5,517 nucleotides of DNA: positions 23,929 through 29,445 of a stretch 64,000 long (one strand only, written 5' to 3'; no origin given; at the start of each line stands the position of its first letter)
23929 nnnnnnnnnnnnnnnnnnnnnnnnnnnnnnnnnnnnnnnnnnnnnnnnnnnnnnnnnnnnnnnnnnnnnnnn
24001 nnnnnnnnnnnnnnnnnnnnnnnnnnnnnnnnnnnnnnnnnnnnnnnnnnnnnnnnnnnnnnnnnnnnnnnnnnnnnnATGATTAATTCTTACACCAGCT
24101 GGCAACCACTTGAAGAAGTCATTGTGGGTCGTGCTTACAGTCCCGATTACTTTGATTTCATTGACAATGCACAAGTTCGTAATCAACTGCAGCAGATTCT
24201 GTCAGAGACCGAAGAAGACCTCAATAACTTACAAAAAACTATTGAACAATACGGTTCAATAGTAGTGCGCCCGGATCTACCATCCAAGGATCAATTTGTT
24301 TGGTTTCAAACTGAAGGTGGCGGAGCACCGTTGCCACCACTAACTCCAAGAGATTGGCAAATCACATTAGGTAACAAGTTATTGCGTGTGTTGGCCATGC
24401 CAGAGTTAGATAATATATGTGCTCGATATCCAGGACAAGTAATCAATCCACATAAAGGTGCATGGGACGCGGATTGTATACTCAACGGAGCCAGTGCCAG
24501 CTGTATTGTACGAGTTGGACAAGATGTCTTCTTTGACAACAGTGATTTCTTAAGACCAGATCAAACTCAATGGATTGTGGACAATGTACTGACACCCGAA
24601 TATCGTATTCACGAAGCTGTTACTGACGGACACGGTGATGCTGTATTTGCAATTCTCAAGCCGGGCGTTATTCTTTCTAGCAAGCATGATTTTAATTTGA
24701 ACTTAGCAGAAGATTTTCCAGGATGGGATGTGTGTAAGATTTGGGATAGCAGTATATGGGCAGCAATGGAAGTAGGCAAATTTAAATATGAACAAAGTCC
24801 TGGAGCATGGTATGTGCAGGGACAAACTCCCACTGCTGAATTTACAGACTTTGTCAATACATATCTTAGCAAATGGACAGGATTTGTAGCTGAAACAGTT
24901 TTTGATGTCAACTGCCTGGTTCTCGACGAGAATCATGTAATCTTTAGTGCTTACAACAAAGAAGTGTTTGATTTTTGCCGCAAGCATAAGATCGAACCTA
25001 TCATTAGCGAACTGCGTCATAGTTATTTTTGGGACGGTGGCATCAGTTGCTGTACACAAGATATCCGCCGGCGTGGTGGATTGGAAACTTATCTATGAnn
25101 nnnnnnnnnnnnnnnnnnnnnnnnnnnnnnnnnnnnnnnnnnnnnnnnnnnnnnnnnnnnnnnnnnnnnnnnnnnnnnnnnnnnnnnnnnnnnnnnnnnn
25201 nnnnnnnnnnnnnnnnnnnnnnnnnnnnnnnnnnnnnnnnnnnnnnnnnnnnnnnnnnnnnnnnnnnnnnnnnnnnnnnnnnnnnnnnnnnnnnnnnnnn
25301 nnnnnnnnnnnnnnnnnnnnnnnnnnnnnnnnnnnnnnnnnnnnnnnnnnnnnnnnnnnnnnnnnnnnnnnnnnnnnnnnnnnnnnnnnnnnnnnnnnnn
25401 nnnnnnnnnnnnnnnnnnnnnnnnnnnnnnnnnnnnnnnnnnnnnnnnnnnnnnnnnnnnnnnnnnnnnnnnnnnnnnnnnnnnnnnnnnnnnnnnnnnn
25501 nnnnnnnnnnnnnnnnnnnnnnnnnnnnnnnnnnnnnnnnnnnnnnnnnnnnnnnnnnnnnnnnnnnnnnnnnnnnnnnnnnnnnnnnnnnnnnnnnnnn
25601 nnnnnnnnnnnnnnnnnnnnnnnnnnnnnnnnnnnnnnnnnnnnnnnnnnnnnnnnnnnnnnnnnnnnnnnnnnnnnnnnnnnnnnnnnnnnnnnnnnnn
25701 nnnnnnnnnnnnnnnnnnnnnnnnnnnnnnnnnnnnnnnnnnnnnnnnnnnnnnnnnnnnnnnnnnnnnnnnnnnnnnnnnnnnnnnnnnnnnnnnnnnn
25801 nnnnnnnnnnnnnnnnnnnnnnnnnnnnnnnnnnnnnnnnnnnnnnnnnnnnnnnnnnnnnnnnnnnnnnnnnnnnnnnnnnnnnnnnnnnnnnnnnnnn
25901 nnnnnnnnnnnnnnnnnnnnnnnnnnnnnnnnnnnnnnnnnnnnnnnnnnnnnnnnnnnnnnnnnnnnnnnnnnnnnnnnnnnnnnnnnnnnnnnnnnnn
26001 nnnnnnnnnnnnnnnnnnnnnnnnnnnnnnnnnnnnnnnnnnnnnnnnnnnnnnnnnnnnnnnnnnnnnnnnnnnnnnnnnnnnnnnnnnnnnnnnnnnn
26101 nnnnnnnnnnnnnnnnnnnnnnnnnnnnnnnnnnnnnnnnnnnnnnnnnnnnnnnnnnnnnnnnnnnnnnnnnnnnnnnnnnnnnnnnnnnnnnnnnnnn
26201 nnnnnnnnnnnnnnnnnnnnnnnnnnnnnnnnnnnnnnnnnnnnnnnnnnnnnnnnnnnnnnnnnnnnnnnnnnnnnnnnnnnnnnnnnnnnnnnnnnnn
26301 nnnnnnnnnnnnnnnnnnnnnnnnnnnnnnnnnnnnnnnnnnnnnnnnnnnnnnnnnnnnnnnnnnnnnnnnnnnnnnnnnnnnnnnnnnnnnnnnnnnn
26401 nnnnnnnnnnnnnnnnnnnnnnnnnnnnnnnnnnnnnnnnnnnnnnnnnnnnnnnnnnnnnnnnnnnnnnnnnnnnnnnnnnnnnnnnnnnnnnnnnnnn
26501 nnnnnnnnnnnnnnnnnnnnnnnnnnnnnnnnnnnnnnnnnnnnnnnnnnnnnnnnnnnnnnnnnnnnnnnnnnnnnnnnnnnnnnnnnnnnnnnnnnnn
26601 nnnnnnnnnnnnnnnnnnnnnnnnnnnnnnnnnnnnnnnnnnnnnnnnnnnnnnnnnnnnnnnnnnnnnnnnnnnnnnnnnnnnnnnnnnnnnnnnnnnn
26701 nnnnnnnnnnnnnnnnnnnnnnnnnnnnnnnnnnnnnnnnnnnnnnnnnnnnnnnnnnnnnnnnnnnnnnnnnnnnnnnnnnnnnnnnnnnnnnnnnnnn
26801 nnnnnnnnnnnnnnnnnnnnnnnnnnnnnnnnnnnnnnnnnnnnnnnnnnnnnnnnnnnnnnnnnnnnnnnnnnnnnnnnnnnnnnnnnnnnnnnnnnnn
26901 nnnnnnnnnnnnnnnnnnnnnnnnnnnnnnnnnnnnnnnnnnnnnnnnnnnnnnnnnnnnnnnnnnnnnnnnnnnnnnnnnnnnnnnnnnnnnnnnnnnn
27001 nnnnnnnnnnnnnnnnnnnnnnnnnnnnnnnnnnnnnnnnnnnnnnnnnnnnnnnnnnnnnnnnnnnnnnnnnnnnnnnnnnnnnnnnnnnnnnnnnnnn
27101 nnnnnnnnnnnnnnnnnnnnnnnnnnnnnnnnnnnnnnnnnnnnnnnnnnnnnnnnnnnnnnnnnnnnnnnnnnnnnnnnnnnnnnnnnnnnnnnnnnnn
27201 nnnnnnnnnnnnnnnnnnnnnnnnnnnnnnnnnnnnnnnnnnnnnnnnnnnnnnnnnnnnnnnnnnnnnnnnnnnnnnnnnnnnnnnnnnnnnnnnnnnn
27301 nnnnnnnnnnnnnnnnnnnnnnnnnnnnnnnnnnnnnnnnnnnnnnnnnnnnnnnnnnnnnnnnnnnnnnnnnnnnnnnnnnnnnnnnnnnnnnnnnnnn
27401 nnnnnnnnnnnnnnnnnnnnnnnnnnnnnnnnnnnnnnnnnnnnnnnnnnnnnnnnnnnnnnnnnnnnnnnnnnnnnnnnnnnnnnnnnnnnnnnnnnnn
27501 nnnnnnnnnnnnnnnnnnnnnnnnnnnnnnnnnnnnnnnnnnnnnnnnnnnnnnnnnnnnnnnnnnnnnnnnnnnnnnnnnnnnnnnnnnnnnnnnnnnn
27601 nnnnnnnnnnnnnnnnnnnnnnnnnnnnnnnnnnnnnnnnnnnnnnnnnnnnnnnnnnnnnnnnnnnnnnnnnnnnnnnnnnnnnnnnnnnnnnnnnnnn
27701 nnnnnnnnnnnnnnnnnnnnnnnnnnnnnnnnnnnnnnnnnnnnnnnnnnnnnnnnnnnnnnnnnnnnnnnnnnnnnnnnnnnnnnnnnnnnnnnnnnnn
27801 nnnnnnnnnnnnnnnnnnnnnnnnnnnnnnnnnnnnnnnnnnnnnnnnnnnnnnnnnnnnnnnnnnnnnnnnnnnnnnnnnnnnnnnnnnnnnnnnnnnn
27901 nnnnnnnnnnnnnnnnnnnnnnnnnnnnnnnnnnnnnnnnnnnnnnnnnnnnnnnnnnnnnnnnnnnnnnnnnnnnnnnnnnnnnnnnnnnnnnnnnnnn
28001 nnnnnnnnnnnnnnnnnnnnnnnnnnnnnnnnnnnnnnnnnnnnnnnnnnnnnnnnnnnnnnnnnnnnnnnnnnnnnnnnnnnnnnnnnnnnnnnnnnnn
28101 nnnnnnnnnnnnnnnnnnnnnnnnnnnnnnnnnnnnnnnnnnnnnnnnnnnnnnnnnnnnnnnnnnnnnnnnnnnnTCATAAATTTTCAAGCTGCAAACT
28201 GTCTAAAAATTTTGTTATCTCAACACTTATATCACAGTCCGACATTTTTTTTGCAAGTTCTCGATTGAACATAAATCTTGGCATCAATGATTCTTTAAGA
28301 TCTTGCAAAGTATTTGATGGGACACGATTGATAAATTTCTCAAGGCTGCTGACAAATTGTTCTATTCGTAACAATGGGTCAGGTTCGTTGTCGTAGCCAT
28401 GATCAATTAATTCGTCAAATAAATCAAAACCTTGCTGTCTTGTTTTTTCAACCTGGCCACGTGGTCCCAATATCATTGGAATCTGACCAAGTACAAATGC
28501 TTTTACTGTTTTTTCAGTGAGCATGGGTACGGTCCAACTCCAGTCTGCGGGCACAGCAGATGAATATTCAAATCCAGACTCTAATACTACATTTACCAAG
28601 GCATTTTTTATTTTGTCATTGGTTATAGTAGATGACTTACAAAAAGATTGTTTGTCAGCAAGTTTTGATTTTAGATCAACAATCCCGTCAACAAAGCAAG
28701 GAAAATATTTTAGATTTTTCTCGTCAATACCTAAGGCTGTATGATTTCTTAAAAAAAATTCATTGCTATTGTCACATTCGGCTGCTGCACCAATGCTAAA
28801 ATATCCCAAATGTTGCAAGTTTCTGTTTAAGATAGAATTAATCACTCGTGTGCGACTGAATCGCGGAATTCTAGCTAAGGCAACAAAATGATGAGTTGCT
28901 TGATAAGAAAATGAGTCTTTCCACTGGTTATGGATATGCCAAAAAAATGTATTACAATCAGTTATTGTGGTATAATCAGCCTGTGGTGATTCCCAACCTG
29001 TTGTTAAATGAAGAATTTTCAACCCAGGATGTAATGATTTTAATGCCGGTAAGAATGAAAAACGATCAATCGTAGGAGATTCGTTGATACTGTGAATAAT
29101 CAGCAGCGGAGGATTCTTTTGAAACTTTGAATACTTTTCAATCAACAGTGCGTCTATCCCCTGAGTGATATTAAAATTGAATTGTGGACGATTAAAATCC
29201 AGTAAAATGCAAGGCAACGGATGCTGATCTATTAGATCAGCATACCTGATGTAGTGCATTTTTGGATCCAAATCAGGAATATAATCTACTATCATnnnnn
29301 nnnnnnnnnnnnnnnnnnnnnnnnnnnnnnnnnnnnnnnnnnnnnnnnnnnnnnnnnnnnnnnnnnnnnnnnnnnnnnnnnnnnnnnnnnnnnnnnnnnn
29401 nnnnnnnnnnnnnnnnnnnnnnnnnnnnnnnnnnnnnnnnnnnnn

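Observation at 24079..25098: Phage-encoded amidinotransferase with intact catalytic-Cys motif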

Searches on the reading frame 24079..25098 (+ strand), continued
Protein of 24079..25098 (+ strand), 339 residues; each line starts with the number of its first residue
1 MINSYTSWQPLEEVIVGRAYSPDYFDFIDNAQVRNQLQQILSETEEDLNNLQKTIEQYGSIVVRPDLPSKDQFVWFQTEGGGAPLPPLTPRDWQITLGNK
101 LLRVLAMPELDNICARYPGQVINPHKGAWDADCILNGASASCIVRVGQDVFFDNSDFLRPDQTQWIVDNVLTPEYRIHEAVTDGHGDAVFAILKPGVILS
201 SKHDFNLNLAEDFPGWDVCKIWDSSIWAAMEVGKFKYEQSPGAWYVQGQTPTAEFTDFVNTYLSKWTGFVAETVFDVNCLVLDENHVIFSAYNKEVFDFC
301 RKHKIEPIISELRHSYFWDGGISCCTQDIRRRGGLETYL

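Call 94: fold_search(model_id=the predicted structure, library=viral)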
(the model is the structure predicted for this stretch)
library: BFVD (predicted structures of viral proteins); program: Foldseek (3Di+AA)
matches with E <= 10: 64; with E <= 0.001: 3
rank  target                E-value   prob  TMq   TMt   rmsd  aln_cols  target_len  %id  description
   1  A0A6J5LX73            1.5e-32  1.00  0.87  0.88   2.8       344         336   31  Inosamine-phosphate amidinotransferase 1 [uncultured Caudovirales phage]
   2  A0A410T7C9            1.7e-20  1.00  0.65  0.68   7.4       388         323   19  Glycine amidinotransferase [Campylobacter phage CP20]
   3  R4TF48                1.2e-08  1.00  0.52  0.67   6.7       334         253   11  (no name in the UniProt tables at hand)
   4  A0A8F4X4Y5            1.9e+00  0.01  0.12  0.05  20.6       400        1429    9  (no name in the UniProt tables at hand)
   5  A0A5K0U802            2.2e+00  0.03  0.08  0.13  11.8        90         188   13  peptidyl-tRNA hydrolase [Yasminevirus sp. GU-2018]
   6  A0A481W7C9            2.2e+00  0.02  0.13  0.15  18.0       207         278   12  methenyltetrahydrofolate cyclohydrolase [Fusobacterium phage Fnu1]
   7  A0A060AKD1            2.5e+00  0.02  0.08  0.18  16.4        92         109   10  Uncharacterized protein [Staphylococcus phage 6ec]
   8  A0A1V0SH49            2.6e+00  0.04  0.10  0.27  10.6        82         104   10  Uncharacterized protein [Hokovirus HKV1]
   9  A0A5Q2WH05            2.6e+00  0.02  0.10  0.22  10.9       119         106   14  NrdH-like glutaredoxin [Microbacterium phage Wesak]
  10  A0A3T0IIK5            2.6e+00  0.02  0.08  0.13  12.8       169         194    8  Phosphatase [Vibrio virus vB_VspP_SBP1]
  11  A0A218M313            3.0e+00  0.12  0.13  0.24   6.5        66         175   11  Rubrerythrin diiron-binding domain-containing protein [Acidovorax phage ACP17]
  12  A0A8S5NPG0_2          3.0e+00  0.04  0.08  0.03  12.2        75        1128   23  Crystallin beta/gamma motif-containing protein [Myoviridae sp. ct2th6]
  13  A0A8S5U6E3            3.4e+00  0.15  0.08  0.29   2.7        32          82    9  Uncharacterized protein (Fragment) [Myoviridae sp. ctBCv9]
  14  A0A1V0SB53            3.4e+00  0.01  0.11  0.10  17.7       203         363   12  Uncharacterized protein [Catovirus CTV1]
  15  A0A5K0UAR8            4.0e+00  0.01  0.12  0.08  21.9       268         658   14  arginine--tRNA ligase [Yasminevirus sp. GU-2018]
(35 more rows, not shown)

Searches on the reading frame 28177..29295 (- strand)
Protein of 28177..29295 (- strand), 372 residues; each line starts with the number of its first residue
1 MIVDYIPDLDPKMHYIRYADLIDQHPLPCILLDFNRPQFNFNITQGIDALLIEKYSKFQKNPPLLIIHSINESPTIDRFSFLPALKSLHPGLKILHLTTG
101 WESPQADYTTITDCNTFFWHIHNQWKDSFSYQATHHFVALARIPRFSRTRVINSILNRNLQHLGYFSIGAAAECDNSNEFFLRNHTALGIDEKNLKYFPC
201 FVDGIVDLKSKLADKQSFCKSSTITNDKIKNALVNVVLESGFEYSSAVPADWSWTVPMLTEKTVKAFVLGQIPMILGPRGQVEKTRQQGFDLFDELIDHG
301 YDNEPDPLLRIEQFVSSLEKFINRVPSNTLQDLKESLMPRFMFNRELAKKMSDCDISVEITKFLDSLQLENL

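Call 10: search_protein_families(library=pfam, proteins=[window:28177-29295:-], max_evalue=0.001)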
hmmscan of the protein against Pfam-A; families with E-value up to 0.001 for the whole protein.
window:28177-29295:- (372 aa): 0 families

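Call 37: search_protein_families(library=pfam, proteins=[window:28177-29295:-], max_evalue=0.05)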
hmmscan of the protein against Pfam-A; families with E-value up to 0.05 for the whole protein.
window:28177-29295:- (372 aa): 0 families

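Call 85: search_solved_structures(query=window:28177-29295:-, max_evalue=1)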
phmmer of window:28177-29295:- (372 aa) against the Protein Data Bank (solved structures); distinct sequences matched with E-value up to 1: 2.
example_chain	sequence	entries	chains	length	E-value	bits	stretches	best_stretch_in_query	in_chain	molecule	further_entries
5gzu_A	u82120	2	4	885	0.32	13.2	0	50-105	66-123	Chitinase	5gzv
5gzt_B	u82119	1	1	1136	0.62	12.3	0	50-105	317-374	Chitinase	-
